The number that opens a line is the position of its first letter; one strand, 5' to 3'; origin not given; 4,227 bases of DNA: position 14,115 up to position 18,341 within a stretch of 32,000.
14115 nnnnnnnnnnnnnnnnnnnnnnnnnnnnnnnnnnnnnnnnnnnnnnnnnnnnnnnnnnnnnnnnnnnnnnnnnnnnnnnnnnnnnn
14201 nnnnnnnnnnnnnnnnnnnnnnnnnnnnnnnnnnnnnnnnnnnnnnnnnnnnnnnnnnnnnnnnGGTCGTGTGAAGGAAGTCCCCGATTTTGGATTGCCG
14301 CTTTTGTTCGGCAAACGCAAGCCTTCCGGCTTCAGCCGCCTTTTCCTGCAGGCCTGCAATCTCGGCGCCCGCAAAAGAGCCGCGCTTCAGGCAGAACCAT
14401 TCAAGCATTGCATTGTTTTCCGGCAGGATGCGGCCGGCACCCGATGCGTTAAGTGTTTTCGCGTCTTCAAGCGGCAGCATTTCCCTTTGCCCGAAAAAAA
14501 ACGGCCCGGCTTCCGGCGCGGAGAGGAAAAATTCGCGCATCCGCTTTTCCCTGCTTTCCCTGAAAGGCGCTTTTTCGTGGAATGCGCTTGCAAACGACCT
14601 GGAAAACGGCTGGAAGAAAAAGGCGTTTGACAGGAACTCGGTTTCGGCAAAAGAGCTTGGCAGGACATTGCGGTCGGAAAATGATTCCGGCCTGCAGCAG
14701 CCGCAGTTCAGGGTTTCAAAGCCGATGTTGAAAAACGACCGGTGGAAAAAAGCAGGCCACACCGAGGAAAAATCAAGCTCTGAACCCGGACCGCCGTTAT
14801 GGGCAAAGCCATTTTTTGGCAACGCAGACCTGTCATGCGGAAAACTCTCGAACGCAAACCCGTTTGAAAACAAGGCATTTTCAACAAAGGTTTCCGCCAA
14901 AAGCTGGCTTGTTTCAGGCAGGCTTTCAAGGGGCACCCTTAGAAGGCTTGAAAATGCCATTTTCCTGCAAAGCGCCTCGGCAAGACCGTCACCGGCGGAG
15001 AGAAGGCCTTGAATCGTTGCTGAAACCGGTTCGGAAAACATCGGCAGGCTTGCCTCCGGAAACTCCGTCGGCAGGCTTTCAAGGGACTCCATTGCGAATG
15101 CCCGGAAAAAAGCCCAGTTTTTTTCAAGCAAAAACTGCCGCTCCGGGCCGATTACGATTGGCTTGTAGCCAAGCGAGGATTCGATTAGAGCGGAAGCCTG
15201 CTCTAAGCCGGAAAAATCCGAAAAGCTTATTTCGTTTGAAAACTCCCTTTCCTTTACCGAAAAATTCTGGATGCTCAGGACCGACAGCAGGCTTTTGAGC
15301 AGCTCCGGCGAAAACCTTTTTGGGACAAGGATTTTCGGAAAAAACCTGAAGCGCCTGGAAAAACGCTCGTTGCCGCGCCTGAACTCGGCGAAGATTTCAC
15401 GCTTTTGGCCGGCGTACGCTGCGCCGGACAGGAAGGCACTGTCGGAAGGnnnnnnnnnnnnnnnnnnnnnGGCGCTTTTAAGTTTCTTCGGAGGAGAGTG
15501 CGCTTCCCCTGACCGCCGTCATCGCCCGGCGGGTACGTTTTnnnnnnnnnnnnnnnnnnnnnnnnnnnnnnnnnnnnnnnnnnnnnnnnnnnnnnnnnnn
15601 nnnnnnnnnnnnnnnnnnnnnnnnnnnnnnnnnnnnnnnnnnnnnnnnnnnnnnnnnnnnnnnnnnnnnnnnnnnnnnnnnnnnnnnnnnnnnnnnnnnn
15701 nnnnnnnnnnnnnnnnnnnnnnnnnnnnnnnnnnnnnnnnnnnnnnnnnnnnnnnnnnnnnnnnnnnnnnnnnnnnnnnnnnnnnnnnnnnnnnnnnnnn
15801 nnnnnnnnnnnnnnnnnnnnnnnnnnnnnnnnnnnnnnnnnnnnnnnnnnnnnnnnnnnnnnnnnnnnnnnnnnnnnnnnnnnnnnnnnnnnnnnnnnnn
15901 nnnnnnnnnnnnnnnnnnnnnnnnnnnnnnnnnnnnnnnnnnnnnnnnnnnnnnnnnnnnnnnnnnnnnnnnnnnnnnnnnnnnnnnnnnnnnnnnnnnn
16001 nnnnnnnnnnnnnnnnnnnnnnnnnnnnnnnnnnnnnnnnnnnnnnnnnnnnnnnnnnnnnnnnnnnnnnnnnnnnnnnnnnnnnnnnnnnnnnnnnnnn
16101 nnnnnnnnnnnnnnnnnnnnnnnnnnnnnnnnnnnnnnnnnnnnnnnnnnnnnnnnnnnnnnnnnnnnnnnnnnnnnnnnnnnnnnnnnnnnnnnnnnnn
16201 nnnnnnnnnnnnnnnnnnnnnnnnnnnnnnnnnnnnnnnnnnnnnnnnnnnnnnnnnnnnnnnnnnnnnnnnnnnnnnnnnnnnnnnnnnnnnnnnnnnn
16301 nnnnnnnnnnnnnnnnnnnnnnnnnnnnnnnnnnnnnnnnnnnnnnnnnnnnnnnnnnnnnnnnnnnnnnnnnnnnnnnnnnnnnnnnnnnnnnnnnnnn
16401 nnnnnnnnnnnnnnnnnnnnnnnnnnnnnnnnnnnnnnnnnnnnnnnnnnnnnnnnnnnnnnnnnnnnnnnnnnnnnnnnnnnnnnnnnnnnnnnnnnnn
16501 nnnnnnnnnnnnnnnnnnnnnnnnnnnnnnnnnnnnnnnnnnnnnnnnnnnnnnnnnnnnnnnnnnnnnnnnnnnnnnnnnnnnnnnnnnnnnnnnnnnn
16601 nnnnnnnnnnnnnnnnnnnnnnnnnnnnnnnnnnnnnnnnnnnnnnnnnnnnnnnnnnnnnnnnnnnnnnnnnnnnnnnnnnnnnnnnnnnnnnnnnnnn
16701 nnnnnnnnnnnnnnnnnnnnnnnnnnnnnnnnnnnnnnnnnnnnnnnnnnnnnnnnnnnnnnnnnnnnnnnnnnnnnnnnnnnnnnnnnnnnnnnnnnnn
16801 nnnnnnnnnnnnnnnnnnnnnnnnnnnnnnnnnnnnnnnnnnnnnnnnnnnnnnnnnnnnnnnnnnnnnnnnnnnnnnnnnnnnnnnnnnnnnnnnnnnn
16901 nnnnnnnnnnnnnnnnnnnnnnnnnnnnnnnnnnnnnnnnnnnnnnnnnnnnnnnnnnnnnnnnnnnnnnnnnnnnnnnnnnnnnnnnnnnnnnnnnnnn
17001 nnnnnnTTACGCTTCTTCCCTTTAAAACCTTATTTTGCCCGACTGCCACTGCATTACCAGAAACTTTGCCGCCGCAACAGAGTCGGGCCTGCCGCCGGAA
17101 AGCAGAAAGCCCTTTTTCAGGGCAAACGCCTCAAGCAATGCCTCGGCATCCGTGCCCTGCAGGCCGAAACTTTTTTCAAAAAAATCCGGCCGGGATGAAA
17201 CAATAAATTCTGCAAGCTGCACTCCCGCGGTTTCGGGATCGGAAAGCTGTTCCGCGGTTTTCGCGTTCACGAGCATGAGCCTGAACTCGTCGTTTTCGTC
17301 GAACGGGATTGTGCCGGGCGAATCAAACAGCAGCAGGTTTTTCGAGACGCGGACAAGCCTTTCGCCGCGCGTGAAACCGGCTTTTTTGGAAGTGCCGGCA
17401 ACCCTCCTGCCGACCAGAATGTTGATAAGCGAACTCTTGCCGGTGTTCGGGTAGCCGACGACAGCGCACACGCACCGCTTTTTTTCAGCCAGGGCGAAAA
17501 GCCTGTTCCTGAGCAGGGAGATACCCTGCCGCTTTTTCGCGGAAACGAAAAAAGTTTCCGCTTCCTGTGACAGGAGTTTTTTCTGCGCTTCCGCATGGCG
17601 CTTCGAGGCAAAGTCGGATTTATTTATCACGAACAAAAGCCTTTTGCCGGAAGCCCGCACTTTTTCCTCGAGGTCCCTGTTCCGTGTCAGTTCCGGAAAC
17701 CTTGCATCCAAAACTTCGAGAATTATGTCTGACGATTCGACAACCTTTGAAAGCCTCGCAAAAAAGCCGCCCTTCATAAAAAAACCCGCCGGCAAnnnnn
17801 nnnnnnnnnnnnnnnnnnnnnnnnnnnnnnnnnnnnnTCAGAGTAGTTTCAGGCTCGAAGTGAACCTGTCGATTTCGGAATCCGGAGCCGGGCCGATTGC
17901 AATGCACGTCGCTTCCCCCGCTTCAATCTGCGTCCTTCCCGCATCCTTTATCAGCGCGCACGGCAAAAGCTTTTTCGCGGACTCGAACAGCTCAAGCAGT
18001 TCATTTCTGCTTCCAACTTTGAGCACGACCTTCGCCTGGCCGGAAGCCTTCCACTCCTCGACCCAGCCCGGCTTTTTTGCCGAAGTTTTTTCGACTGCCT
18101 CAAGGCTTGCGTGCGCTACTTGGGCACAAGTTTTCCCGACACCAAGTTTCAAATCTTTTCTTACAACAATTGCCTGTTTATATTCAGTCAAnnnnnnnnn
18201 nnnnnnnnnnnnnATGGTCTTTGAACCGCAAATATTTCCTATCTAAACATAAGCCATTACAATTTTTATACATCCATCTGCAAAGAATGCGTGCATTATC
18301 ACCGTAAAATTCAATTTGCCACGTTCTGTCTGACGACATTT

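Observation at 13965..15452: Intact ORF resembling a drastically reduced, catalytically degenerate family B DNA polymerase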

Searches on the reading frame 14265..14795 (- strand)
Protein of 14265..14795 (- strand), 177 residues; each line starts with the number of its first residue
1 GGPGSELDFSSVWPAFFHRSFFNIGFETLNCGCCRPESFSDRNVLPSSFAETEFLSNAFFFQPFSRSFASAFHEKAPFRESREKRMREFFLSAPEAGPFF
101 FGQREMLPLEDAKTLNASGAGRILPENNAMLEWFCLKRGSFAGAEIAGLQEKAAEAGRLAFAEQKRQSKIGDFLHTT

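Call 45: search_solved_structures(query=A4, max_evalue=10, show_alignments=5)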
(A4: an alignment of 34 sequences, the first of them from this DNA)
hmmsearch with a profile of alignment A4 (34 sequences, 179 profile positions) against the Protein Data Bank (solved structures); distinct sequences matched with E-value up to 10: 2.
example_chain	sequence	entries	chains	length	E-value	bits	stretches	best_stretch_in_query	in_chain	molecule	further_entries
5u0k_A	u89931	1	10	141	0.22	14.3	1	88-129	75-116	Glutaminase liver isoform, mitochondrial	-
6raw_L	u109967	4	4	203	1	12.1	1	91-125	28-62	Probable DNA replication complex GINS protein PSF2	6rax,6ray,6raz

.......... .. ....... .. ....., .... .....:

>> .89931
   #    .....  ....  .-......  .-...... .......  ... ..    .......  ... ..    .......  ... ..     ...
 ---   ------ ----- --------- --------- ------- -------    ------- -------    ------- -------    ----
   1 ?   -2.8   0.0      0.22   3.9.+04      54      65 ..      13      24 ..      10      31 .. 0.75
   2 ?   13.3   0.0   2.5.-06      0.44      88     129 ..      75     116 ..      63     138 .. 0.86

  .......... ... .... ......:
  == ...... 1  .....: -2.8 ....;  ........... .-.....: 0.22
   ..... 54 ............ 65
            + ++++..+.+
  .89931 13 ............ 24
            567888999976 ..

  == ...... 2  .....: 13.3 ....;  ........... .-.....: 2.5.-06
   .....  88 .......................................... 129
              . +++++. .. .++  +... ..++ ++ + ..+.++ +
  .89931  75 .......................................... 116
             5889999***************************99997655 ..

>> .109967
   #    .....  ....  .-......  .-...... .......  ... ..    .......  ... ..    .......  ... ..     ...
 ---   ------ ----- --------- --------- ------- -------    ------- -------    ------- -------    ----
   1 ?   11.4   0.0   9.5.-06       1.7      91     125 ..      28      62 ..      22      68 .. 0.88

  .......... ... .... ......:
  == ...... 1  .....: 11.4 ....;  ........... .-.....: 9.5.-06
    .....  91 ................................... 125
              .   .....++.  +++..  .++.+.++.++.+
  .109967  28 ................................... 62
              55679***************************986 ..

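Call 54: predict_structure(alignment_id=A4)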
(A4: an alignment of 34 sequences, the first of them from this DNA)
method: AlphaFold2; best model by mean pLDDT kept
length: 177 residues; sequences in the alignment: 34
mean_pLDDT: 90.9   pTM: 0.76
mean pLDDT of the five models: 90.9, 90.5, 89.9, 89.2, 87.5
residues with pLDDT >= 90: 125; 70-90: 44; 50-70: 7; < 50: 1
segments of 3 or more residues with pLDDT < 50: none
pLDDT, mean of each block of 10 residues (from residue 1): 76 81 90 94 95 97 96 97 97 97 97 97 89 94 90 94 87 58
secondary structure, 60 per line:
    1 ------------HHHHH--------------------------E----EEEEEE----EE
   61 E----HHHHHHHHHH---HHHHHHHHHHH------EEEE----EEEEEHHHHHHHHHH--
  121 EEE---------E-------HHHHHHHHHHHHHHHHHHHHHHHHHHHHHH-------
elements in order: H13-17 E49-54 E59-61 H66-75 H79-89 E96-99 E104-108 H109-118 E121-123 H141-170

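Call 56: fold_search(model_id=the predicted structure, library=pdb)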
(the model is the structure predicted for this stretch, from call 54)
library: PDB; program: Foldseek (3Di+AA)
matches with E <= 10: 82; with E <= 0.001: 0
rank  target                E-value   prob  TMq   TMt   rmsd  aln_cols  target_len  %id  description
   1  5ghr_D                3.2e-01  0.93  0.25  0.68   3.1        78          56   12  DNA replication protein (released 2016-10-12)
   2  9moj_D                3.2e-01  0.89  0.26  0.26   3.8        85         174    7  Saccharolobus solfataricus GINS tetramer (released 2025-04-23)
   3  5ghr_B                5.7e-01  0.87  0.24  0.68   2.9        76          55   12  DNA replication protein (released 2016-10-12)
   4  5ghs_D                6.5e-01  0.57  0.22  0.51   8.0        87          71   14  DNA replication protein (released 2016-10-12)
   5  9moj_C                8.4e-01  0.69  0.24  0.24   3.9        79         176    9  Saccharolobus solfataricus GINS tetramer (released 2025-04-23)
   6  2e9x_D                1.2e+00  0.28  0.22  0.20   6.4        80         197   11  The crystal structure of human GINS core complex (released 2007-04-10)
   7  8ouw_A                1.3e+00  0.57  0.27  0.25   3.2        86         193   12  Cryo-EM structure of CMG helicase bound to TIM-1/TIPN-1 and homodimeric DNSN-1 on fork DNA (Caenorhabditis elegans) (released 2023-08-16)
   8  3anw_B                1.4e+00  0.47  0.22  0.24   5.7        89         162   11  A protein complex essential initiation of DNA replication (released 2011-07-27)
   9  3anw_A                1.6e+00  0.41  0.25  0.26   8.2        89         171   13  A protein complex essential initiation of DNA replication (released 2011-07-27)
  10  6gz0                  1.6e+00  0.04  0.19  0.18  11.5       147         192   10  Crystal Structure of the LeuO Effector Binding Domain (released 2019-06-05)
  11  8euy_P                1.7e+00  0.01  0.12  0.13  12.2       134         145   14  Ytm1 associated nascent 60S ribosome (-fkbp39) State 1A (released 2022-11-30)
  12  6kgx_XH               2.1e+00  0.02  0.15  0.23  12.2       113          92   14  Structure of the phycobilisome from the red alga Porphyridium purpureum (released 2019-12-11)
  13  8b9a_C                2.2e+00  0.28  0.25  0.23   4.5        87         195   10  S. cerevisiae replisome + Ctf4, bound by pol alpha primase. Complex engaged with a fork DNA substrate containing a 60  (released 2023-08-09)
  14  8q6o_K                2.2e+00  0.16  0.23  0.20   4.8        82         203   15  X. laevis CMG dimer bound to dimeric DONSON - without ATPase (released 2023-10-18)
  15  6yiz_A                2.5e+00  0.03  0.17  0.15  16.5       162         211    7  Crystal structure of PqsR (MvfR) ligand-binding domain in complex with triazolo-pyridine inverse agonist A (released 2021-04-14)
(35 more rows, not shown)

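Call 57: search_protein_families(library=pfam, alignment_id=A4, max_evalue=10)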
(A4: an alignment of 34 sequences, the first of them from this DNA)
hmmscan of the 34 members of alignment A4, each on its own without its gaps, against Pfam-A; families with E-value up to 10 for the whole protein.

A. member 1, seq(177 aa): 0 families

B. families by the number of members that match (of 34 scanned): 11 families
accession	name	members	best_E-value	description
PF25005.1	PSF2_N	6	0.0012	PSF2 N-terminal domain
PF22090.1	Gins51_C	1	0.009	Gins51, C-terminal domain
PF24537.1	zf-C2H2_fungi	1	0.031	Fungal C2H2 zinc finger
PF13713.11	BRX_N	1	0.031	Transcription factor BRX N-terminal domain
PF08764.15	Coagulase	1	0.039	Staphylococcus aureus coagulase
PF05616.18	Neisseria_TspB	1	0.074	Neisseria meningitidis TspB protein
PF07400.16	IL11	1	0.097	Interleukin 11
PF09439.16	SRPRB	1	0.11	Signal recognition particle receptor beta subunit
PF21121.2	Nup49_C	1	0.21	Nucleoporin Nup49 C-terminal helical region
PF00697.28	PRAI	1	0.21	N-(5'phosphoribosyl)anthranilate (PRA) isomerase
PF25630.1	Phycodna_minor_capsid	1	0.4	Phycodnaviridae minor capsid protein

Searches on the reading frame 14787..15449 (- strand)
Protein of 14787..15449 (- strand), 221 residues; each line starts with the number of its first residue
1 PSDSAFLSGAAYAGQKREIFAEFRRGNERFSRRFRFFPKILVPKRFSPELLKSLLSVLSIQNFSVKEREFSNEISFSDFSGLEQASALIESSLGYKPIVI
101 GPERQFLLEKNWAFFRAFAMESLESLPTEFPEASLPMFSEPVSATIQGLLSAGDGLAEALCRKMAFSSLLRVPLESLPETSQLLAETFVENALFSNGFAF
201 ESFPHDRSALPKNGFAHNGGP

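Call 68: search_solved_structures(query=A5, max_evalue=10, show_alignments=4)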
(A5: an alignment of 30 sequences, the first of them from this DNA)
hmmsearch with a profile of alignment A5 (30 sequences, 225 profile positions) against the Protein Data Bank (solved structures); distinct sequences matched with E-value up to 10: 2.
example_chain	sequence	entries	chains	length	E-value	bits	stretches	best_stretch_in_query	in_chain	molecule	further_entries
8ssm_C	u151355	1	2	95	0.48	13.1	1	2-31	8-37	CdiI (immunity protein)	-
10nh_A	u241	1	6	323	0.58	12.9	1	52-96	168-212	Apurinic endonuclease (APN1)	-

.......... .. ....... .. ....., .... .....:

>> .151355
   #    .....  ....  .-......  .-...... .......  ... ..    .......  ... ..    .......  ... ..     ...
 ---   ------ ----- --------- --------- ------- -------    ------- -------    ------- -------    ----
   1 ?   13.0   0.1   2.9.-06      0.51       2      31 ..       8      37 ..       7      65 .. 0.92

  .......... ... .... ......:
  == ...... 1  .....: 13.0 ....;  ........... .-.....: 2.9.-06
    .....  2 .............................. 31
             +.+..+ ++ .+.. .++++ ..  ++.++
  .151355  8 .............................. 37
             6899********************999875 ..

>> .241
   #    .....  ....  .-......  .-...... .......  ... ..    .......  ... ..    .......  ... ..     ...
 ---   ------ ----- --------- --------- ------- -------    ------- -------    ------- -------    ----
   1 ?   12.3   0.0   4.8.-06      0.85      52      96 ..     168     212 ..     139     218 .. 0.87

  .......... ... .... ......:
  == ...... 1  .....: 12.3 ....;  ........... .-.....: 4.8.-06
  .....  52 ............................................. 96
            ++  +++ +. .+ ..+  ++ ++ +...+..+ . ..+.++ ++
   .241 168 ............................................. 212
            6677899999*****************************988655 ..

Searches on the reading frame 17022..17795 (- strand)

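Call 17: search_protein_families(library=pfam, proteins=[window:17022-17795:-], max_evalue=0.001)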
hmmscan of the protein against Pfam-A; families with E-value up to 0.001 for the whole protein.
window:17022-17795:- (257 aa): 4 families
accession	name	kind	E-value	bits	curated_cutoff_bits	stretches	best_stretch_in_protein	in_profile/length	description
PF01926.29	MMR_HSR1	-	2.6e-16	60.2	21.9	1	110-180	2-71/113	50S ribosome-binding GTPase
PF02421.24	FeoB_N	-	4.4e-10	39.7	27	1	110-162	3-57/156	Ferrous iron transport protein B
PF03193.22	RsgA_GTPase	-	2.6e-09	37.6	30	1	48-162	51-168/174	RsgA GTPase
PF00350.29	Dynamin_N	-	9.5e-09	35.9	27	0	111-137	2-28/168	Dynamin family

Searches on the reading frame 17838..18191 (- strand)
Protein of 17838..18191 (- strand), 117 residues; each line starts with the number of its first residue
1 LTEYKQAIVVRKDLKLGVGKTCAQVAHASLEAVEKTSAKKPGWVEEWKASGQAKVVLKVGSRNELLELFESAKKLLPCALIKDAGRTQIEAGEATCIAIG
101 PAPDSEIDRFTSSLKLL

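Call 17: search_protein_families(library=pfam, proteins=[window:17838-18191:-], max_evalue=0.001)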
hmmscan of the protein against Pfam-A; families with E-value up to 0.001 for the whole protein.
window:17838-18191:- (117 aa): 1 family
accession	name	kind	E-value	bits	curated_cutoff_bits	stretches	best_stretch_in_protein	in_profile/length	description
PF01981.21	PTH2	-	4.5e-41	140.1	23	1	4-117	1-115/115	Peptidyl-tRNA hydrolase PTH2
